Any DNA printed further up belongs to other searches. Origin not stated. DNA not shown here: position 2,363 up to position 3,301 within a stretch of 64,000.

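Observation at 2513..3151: Orphan small serine recombinase in an apparently lytic, T7-replicon phage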

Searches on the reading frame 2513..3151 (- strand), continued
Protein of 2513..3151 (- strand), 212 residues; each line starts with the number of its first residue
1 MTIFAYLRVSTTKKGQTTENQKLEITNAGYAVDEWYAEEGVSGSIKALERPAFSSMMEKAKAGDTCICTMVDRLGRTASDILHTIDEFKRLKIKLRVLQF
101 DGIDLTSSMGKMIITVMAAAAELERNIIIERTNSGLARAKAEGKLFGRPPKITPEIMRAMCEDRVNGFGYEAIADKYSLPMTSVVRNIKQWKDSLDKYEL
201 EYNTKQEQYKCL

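Call 22: find_encoding_contigs(protein=P0013, flank=10000, max_places=3)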
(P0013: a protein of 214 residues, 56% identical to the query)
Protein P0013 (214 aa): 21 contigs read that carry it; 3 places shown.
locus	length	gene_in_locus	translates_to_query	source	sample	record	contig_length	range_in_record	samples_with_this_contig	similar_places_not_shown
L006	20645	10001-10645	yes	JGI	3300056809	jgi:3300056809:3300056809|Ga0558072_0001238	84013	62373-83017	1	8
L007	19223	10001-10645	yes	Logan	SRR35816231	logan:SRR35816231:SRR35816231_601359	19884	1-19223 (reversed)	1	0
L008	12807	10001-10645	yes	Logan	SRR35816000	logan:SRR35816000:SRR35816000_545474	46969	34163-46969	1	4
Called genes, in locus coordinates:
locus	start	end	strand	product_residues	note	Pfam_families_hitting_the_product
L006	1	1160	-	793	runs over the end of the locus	-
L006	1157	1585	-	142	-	-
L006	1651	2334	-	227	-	-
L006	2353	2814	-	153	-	-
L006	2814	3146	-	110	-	-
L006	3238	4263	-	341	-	PF03864:Phage_cap_E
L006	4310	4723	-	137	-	PF02924:HDPD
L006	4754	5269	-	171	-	-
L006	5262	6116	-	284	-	PF01343:Peptidase_S49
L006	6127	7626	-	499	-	PF06074:Portal_Mu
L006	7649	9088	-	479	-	PF03237:Terminase_6N, PF17289:Terminase_6C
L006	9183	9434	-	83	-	-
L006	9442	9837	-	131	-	-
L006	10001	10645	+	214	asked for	PF00239:Resolvase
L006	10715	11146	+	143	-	-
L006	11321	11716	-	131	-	-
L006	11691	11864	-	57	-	-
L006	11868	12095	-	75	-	-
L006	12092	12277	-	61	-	-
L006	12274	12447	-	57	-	-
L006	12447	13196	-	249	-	-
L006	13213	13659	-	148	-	-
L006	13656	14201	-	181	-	PF00149:Metallophos (faint), PF12850:Metallophos_2 (weak)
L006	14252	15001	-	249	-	PF00574:CLP_protease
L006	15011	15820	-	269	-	PF02562:PhoH, PF13604:AAA_30 (weak), PF13245:AAA_19 (weak)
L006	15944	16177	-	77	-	-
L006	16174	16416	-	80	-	-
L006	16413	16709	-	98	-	-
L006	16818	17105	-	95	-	-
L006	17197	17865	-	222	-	-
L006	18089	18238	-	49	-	-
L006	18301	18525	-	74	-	-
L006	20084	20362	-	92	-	-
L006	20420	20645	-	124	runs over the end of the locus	-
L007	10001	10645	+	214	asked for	PF00239:Resolvase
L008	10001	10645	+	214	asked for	PF00239:Resolvase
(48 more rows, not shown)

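Call 25: find_related_loci(query=A1, collection=viral_contigs, flank=10000)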
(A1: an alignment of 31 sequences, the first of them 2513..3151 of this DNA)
Query A1 (212 aa) in viral_contigs; peptide patterns used: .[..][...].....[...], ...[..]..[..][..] (x = any residue, [..] = any of these).
56 stretches matched a pattern; 29 encode a relative of the query (tblastn E <= 1e-3); 29 distinct loci.
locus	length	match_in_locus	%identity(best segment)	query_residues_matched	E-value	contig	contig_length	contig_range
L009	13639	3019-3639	55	1-209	6e-77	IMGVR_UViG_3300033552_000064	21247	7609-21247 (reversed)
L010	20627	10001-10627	54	1-209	1e-76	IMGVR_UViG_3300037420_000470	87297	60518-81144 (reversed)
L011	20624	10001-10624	54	1-210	3e-76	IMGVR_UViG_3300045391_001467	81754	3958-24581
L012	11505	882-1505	52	1-209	7e-76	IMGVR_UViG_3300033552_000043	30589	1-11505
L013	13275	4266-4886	54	1-209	2e-75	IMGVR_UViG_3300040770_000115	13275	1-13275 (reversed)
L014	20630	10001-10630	53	1-210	5e-70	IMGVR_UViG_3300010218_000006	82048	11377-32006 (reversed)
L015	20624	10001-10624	52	4-211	2e-69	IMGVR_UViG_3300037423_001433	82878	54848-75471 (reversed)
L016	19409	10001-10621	57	1-209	1e-78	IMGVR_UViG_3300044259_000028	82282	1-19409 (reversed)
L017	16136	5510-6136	47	3-211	9e-65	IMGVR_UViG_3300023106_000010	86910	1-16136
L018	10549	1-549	48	1-185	2e-51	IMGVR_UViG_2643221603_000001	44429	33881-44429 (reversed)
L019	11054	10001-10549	42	3-186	1e-44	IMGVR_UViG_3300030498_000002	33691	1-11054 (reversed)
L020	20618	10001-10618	42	2-209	1e-53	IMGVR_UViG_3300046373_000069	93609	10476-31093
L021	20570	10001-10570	38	4-194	5e-39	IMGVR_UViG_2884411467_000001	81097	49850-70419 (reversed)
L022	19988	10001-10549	35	3-189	4e-30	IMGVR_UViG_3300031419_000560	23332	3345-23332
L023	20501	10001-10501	36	6-162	9e-26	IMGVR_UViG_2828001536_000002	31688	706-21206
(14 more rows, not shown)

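Call 36: find_related_loci(query=A1, collection=genome_contigs, flank=10000)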
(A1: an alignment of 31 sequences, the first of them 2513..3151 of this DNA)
Query A1 (212 aa) in genome_contigs; peptide patterns used: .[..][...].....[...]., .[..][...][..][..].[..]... (x = any residue, [..] = any of these).
260 stretches matched a pattern; 207 encode a relative of the query (tblastn E <= 1e-3); the best 80 are kept; 80 distinct loci.
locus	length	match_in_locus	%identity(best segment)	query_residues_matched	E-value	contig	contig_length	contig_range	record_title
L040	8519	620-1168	45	1-185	7e-52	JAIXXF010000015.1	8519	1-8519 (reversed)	MAG: Comamonadaceae bacterium isolate D4_MAG_00044 pond_D4_MAG_00044_000000000017, whole genome shotgun sequence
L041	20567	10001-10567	38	1-189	1e-33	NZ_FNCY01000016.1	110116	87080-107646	Propionivibrio dicarboxylicus strain DSM 5885, whole genome shotgun sequence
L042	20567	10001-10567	36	1-189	2e-32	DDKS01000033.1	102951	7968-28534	MAG TPA_asm: Betaproteobacteria bacterium UBA2592 UBA2592_contig_55, whole genome shotgun sequence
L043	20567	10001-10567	36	1-189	3e-30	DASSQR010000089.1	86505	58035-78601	MAG TPA_asm: Gallionella sp. isolate SMAG_U468 k141_582632, whole genome shotgun sequence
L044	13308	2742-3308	36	1-189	4e-28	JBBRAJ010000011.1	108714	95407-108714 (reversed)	MAG: Burkholderiales bacterium isolate Co_metawrap_2286 Cmw_2286_k141_19698300_length_108714_cov_37.9973, whole genome s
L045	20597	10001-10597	36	1-199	2e-27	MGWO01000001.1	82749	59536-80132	MAG: Gallionellales bacterium GWA2_54_124 GWA2_Gallionellales_54_124_1, whole genome shotgun sequence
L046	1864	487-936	38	1-149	3e-26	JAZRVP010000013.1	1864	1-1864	MAG: Myxococcota bacterium isolate T1900044953_TA20190006.MAGScoT_cleanbin_000031 SGB_3738_k141_1599021, whole genome sh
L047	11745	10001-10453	37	1-150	3e-25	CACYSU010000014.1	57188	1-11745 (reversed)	MAG: uncultured Rhodospirillales bacterium isolate RUG12246 genome assembly, contig: RUG12246_asm_14, whole genome shotg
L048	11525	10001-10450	38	1-149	8e-25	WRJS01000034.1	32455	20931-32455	MAG: Kiritimatiellaeota bacterium isolate Nt197P3bin96 Ga0082212_10001692, whole genome shotgun sequence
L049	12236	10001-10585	35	1-189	1e-24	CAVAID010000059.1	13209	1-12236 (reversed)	bacterium isolate H07605-L1_cleanbin_000010 genome assembly, contig: Spades_H07605-L1_contig_1580, whole genome shotgun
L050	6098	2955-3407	37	1-150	1e-24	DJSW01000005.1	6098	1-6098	MAG TPA_asm: Alphaproteobacteria bacterium UBA6324 UBA6324_contig_1089, whole genome shotgun sequence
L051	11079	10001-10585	34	1-189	2e-24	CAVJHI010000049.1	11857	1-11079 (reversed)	bacterium isolate H07634-L1_cleanbin_000031 genome assembly, contig: Spades_H07634-L1_contig_3896, whole genome shotgun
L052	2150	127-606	38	1-160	2e-24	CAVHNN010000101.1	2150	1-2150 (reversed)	Paludibacteraceae bacterium isolate H07677-L1_cleanbin_000013 genome assembly, contig: Spades_H07677-L1_contig_32906, wh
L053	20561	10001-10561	31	1-192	6e-24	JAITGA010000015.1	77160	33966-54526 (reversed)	MAG: Lachnospiraceae bacterium isolate Pal332_bin6 k119_1080228, whole genome shotgun sequence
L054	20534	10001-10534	32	1-186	2e-23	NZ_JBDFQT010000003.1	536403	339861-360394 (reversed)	Erwinia sp. Eh17-17 scaffold_3, whole genome shotgun sequence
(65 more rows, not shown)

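Call 38: search_protein_families(library=phrogs, proteins=[window:2513-3151:-], max_evalue=0.01)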
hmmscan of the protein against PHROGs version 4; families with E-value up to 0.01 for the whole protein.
window:2513-3151:- (212 aa): 2 families
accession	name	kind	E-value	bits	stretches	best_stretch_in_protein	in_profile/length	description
phrog_125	-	DNA, RNA and nucleotide metabolism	6e-52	177.7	1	1-205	20-217/254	DNA invertase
phrog_95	-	integration and excision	8.5e-33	114.8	1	2-150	89-245/651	integrase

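Call 41: find_related_loci(query=A1, collection=metagenome_contigs, flank=10000)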
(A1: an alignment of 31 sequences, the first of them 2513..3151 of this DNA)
Query A1 (212 aa) in metagenome_contigs; peptide patterns used: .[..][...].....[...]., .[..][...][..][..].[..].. (x = any residue, [..] = any of these).
600 stretches matched a pattern (row limit reached: there are more); 447 encode a relative of the query (tblastn E <= 1e-3); the best 80 are kept; 80 distinct loci.
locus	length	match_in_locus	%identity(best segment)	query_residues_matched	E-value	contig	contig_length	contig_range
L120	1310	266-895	54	1-210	3e-83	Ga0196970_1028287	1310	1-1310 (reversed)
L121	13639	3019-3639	55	1-209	1e-76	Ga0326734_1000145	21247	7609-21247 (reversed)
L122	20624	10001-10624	54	1-210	4e-76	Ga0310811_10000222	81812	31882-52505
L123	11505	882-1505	52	1-209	1e-75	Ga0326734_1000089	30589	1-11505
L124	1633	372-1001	52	1-210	1e-74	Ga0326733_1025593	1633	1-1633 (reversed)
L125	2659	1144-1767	50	1-208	1e-71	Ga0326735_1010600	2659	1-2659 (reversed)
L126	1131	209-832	50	1-210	1e-72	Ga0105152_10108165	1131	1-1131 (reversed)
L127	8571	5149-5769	47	1-208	9e-62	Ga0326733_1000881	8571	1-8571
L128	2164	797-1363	39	3-195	1e-41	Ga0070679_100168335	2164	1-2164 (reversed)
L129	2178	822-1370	40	1-185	3e-41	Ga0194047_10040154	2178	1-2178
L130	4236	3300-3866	38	1-189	3e-35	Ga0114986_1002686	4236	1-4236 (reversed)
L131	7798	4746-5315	37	1-190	1e-34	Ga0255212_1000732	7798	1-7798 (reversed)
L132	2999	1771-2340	35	1-190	1e-33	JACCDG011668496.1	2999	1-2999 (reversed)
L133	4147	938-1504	38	1-189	7e-34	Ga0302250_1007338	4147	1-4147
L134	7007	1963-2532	35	1-190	1e-33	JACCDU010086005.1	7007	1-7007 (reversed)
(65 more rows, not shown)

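Call 42: find_encoding_contigs(protein=P0024, flank=10000, max_places=10)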
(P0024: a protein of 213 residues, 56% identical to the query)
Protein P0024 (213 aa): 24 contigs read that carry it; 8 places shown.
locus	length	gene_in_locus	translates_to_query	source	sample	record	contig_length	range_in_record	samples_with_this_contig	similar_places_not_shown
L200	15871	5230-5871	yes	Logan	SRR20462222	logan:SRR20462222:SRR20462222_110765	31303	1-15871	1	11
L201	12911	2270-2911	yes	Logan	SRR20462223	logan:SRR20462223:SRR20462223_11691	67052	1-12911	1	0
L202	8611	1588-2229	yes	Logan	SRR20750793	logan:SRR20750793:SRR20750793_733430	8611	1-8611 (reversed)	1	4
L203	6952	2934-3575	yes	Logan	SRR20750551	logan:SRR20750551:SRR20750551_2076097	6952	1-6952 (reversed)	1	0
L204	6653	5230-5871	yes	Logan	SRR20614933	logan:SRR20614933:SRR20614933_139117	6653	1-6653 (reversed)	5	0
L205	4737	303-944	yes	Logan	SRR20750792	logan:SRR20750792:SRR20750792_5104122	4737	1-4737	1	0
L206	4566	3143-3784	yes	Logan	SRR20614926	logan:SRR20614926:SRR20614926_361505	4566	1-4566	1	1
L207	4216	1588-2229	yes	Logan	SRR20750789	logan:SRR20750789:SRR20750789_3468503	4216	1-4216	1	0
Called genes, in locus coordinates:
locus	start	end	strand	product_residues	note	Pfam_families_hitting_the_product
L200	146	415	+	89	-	-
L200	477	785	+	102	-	-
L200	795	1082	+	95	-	-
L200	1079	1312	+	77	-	-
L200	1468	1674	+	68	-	-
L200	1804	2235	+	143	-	-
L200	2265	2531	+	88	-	-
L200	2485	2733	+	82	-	-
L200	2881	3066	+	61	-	-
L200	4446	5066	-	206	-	-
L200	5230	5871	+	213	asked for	PF00239:Resolvase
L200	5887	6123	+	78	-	-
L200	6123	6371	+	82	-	-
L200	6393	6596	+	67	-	-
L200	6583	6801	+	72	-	-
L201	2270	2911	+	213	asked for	PF00239:Resolvase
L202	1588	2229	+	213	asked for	PF00239:Resolvase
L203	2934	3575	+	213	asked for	PF00239:Resolvase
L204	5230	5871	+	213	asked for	PF00239:Resolvase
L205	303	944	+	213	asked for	PF00239:Resolvase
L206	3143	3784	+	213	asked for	PF00239:Resolvase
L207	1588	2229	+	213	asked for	PF00239:Resolvase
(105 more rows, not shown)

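Call 43: find_encoding_contigs(protein=P0091, flank=10000, max_places=10)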
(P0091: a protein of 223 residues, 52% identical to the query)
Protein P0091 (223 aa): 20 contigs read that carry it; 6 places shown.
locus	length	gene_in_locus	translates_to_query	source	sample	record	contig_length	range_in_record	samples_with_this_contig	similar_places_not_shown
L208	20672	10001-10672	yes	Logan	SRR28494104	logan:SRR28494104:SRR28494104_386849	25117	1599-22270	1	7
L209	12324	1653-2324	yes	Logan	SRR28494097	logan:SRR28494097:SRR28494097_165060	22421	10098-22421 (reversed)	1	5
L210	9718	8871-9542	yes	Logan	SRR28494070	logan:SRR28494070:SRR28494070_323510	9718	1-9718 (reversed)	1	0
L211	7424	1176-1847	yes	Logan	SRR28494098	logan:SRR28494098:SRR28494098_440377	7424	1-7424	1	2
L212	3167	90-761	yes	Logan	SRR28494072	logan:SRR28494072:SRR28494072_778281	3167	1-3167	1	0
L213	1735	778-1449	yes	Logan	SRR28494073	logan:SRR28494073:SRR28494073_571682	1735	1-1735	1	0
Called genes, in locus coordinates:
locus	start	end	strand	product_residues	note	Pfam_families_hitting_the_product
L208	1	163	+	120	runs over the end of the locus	-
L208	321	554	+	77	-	-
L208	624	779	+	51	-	-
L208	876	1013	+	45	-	-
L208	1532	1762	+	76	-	-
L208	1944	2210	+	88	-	-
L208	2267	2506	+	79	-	-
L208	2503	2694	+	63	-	-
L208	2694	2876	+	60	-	-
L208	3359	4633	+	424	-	-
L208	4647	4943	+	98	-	PF14216:DUF4326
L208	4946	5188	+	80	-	-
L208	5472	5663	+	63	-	-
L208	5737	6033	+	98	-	-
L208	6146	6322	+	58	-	-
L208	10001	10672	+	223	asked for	PF00239:Resolvase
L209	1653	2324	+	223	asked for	PF00239:Resolvase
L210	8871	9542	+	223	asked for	PF00239:Resolvase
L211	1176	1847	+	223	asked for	PF00239:Resolvase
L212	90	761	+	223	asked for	PF00239:Resolvase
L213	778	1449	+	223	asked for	PF00239:Resolvase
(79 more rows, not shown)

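Call 68: search_protein_families(library=ncbifam, proteins=[window:2513-3151:-], max_evalue=0.001)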
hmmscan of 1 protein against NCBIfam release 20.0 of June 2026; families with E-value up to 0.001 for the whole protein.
window:2513-3151:- (212 aa): 6 families
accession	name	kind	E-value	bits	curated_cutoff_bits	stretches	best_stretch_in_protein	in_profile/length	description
NF009949.0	PRK13413.1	equivalog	1.2e-23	83.9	272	1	3-158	2-157/203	master DNA invertase Mpi family serine-type recombinase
NF041201.1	recomb_XisF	equivalog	7.3e-18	64.7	375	1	4-150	2-147/465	fdxN element excision recombinase XisF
NF047343.1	SCCmet_CcrB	equivalog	2.5e-17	62.8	900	1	4-150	10-162/542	cassette chromosome recombinase CcrB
NF047347.1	SCCmet_CcrC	equivalog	3.3e-07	29.2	900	1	33-139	43-150/558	cassette chromosome recombinase CcrC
NF047344.1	SCCmet_CcrA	equivalog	2.6e-06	26.8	700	1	4-146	5-149/442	cassette chromosome recombinase CcrA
NF049883.1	resolv_YneB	equivalog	2.8e-05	23.7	175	1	5-143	4-146/211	YneB family resolvase-like protein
